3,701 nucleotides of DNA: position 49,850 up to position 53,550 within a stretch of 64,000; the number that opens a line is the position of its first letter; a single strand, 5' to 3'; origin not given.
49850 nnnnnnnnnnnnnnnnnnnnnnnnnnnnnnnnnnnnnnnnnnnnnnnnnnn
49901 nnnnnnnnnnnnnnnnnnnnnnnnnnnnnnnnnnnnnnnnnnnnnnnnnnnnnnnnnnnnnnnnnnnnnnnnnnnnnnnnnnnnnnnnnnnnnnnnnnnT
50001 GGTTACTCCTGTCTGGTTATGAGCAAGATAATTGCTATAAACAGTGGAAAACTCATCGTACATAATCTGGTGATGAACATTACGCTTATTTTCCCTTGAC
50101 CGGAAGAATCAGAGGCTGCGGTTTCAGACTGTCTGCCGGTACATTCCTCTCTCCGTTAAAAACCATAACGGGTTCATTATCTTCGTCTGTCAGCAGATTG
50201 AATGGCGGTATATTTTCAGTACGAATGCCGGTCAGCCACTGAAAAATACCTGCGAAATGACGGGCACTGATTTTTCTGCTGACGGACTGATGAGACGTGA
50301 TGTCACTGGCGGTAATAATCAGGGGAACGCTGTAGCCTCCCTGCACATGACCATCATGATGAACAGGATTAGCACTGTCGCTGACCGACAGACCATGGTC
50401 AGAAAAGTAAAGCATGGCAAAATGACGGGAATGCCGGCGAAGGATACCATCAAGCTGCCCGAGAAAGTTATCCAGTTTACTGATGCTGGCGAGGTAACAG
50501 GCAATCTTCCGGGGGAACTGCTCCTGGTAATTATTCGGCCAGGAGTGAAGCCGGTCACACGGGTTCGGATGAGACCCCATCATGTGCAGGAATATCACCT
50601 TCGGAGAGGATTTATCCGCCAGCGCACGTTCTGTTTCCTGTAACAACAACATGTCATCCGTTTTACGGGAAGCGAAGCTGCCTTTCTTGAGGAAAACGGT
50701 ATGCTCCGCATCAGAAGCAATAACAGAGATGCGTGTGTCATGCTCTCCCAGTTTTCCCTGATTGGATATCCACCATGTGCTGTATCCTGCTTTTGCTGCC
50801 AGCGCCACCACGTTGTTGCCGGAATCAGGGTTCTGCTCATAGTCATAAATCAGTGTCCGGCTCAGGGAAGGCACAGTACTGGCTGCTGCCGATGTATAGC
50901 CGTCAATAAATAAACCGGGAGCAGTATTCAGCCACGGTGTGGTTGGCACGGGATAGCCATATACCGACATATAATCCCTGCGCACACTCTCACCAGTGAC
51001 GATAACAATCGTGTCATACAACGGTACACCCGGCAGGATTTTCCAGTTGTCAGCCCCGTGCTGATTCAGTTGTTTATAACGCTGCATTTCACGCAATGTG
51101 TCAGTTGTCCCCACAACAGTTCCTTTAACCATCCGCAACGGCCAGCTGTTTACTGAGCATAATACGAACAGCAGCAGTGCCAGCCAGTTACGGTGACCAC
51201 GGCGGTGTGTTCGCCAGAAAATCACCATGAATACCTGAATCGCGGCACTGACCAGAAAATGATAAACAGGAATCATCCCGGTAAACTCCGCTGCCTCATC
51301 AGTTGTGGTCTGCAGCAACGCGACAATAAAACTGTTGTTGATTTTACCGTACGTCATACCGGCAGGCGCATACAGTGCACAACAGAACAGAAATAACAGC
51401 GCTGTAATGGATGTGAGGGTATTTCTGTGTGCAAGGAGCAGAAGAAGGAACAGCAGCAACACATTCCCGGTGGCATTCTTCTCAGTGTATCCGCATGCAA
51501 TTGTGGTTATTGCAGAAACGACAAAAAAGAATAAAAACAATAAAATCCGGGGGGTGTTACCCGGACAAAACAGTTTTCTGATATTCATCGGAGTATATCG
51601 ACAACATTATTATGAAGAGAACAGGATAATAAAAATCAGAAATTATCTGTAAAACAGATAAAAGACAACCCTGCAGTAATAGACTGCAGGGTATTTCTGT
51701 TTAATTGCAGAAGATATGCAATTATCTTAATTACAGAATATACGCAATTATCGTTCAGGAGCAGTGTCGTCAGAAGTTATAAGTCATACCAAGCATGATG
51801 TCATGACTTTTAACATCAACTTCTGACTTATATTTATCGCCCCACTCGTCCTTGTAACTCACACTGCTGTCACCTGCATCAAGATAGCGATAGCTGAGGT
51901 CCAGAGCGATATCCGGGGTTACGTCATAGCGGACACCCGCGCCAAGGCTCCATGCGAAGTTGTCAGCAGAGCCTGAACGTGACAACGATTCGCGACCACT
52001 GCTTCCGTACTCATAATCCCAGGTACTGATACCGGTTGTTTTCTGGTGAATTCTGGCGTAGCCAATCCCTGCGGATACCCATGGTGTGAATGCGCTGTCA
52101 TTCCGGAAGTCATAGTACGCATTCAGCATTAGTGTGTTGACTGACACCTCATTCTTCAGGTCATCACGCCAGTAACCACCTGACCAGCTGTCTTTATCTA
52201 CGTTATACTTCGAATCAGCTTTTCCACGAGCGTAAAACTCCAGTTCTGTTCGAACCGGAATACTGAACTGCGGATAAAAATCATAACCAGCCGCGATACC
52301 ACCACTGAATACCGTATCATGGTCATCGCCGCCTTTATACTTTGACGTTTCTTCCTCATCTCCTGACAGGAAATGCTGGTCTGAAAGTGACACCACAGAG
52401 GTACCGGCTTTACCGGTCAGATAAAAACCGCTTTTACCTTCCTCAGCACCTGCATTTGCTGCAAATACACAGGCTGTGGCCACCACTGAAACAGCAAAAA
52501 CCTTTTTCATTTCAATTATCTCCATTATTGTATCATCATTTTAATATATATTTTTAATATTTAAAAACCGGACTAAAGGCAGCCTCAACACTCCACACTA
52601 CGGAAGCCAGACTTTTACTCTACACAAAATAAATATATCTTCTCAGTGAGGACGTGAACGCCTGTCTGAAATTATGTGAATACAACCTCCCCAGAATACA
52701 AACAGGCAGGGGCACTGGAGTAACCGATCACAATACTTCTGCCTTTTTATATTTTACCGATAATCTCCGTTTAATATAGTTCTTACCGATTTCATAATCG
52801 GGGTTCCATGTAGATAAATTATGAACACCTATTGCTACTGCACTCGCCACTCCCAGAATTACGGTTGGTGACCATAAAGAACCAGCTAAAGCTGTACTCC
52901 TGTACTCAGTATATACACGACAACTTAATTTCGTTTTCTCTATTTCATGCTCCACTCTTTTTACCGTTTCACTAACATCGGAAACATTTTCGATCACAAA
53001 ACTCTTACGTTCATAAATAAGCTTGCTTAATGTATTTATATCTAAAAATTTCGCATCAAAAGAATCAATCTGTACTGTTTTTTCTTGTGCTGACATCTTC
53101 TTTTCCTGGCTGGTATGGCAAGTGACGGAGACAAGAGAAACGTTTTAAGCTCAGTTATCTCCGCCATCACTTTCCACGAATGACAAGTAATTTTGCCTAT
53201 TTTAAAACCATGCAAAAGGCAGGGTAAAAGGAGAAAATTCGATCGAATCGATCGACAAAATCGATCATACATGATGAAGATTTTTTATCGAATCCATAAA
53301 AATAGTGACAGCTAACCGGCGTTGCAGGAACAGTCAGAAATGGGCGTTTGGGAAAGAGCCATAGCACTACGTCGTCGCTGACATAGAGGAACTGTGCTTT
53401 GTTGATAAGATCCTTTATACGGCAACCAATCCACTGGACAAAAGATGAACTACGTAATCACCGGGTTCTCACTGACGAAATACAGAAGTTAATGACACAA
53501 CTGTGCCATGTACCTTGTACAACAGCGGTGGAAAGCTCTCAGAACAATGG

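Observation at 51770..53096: Hek/Tia-like outer-membrane beta-barrel with an upstream small membrane protein of unknown function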

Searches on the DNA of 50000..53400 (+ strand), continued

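Call 55: get_annotated_region(hit=H90, flank=5000)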
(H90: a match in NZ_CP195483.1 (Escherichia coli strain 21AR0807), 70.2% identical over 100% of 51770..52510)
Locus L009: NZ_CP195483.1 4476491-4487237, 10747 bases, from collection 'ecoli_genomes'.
description: Escherichia coli strain 21AR0807 chromosome, complete genome
organism: Escherichia coli strain 21AR0807 (NCBI taxid 562)
replicon: chromosome; assembly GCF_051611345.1
host: Homo sapiens; source: Screen: rectum; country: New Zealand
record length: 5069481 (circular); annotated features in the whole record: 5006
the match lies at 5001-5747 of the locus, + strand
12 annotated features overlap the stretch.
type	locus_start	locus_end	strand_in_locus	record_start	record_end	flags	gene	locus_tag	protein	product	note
CDS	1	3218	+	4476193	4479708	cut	-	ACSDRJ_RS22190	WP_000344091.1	AAA domain-containing protein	-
CDS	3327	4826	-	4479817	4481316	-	-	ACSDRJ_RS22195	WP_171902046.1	phosphoethanolamine transferase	-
CDS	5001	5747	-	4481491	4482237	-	tia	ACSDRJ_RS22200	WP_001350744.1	invasion outer membrane protein Tia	-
CDS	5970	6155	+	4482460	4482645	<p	-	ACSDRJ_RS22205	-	integrase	incomplete; partial in the middle of a contig; missing N-terminus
CDS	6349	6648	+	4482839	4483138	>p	-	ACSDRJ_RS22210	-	hypothetical protein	incomplete; partial in the middle of a contig; missing C-terminus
CDS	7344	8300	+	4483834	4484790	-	-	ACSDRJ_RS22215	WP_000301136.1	NotI family restriction endonuclease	-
CDS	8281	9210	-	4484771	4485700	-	-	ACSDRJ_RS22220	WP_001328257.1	DNA cytosine methyltransferase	-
CDS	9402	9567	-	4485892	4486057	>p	-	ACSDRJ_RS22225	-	hypothetical protein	frameshifted; internal stop; incomplete; partial in the middle of a contig; missing N-terminus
CDS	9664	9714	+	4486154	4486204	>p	-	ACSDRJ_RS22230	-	hypothetical protein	incomplete; partial in the middle of a contig; missing C-terminus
CDS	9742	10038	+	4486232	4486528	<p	-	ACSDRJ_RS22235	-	integrase core domain-containing protein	internal stop; incomplete; partial in the middle of a contig; missing N-terminus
CDS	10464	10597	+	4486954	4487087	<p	-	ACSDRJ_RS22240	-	phosphate-starvation-inducible protein PsiE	frameshifted; internal stop; incomplete; partial in the middle of a contig; missing N-terminus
CDS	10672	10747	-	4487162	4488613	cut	nhaC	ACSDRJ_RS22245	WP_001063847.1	Na+/H+ antiporter NhaC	-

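Call 56: get_annotated_region(hit=H95, flank=5000)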
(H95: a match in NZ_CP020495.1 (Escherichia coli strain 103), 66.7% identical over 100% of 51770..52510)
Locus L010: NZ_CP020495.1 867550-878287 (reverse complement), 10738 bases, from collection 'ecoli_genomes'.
description: Escherichia coli strain 103 chromosome, complete genome
organism: Escherichia coli strain 103 (NCBI taxid 562)
replicon: chromosome; assembly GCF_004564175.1
host: Homo sapiens; source: urine; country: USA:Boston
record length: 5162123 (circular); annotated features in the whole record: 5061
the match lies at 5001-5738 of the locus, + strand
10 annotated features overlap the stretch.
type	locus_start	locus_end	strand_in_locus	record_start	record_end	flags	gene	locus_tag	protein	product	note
CDS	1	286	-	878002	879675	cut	-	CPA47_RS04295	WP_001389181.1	phosphoethanolamine transferase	-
CDS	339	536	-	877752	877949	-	-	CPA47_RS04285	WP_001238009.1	hypothetical protein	-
CDS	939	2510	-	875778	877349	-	-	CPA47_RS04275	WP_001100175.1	ATP--cob(I)alamin adenosyltransferase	-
CDS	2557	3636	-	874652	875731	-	-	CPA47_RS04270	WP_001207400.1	hypothetical protein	-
CDS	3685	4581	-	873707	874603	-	-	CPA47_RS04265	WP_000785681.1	helix-turn-helix transcriptional regulator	-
CDS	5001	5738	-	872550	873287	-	-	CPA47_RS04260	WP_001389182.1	outer membrane protein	-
CDS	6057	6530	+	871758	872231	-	-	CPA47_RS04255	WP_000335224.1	H-NS family histone-like protein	-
CDS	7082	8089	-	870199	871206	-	-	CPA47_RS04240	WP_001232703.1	LacI family DNA-binding transcriptional regulator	-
CDS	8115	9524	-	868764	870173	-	-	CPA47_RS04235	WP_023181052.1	sucrose-6-phosphate hydrolase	-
CDS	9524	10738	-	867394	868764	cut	-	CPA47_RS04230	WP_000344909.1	sucrose-specific PTS transporter subunit IIBC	-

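Call 90: get_annotated_region(hit=H107, flank=4000)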
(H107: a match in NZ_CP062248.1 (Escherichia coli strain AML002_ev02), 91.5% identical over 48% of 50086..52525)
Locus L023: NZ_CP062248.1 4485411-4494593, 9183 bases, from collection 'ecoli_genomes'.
description: Escherichia coli strain AML002_ev02 chromosome, complete genome
organism: Escherichia coli strain AML002_ev02 (NCBI taxid 562)
replicon: chromosome; assembly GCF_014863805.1
host: not applicable; source: not applicable; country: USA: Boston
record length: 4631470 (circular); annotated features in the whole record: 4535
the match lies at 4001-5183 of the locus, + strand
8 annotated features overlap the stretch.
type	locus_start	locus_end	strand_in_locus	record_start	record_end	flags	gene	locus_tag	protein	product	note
CDS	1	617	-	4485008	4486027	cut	ahr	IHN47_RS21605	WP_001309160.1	NADPH-dependent aldehyde reductase Ahr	-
tRNA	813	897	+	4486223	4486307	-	-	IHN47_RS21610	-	tRNA-Leu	-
CDS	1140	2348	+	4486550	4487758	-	-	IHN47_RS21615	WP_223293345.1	tyrosine-type recombinase/integrase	-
CDS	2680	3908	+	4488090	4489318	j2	-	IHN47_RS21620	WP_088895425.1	IS3-like element IS2 family transposase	programmed frameshift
CDS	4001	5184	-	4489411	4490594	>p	-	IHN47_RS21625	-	phosphoethanolamine transferase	frameshifted; internal stop; incomplete; partial in the middle of a contig; missing N-terminus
CDS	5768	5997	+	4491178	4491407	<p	-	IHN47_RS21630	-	transposase domain-containing protein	frameshifted; incomplete; partial in the middle of a contig; missing N-terminus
CDS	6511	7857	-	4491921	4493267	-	insG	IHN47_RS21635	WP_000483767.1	IS4-like element IS4 family transposase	-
CDS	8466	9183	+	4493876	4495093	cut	nanX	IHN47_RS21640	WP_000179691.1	MFS transporter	-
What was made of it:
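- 50086..51588 (-): 500-aa phosphoethanolamine-transferase-like membrane protein. It is the intact form of the island backbone gene that is a pseudogene beside leuX/intB in K-12-type genomes (yjgX-type). K-12-type pseudogene next to tRNA-Leu and an integrase (call 90).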
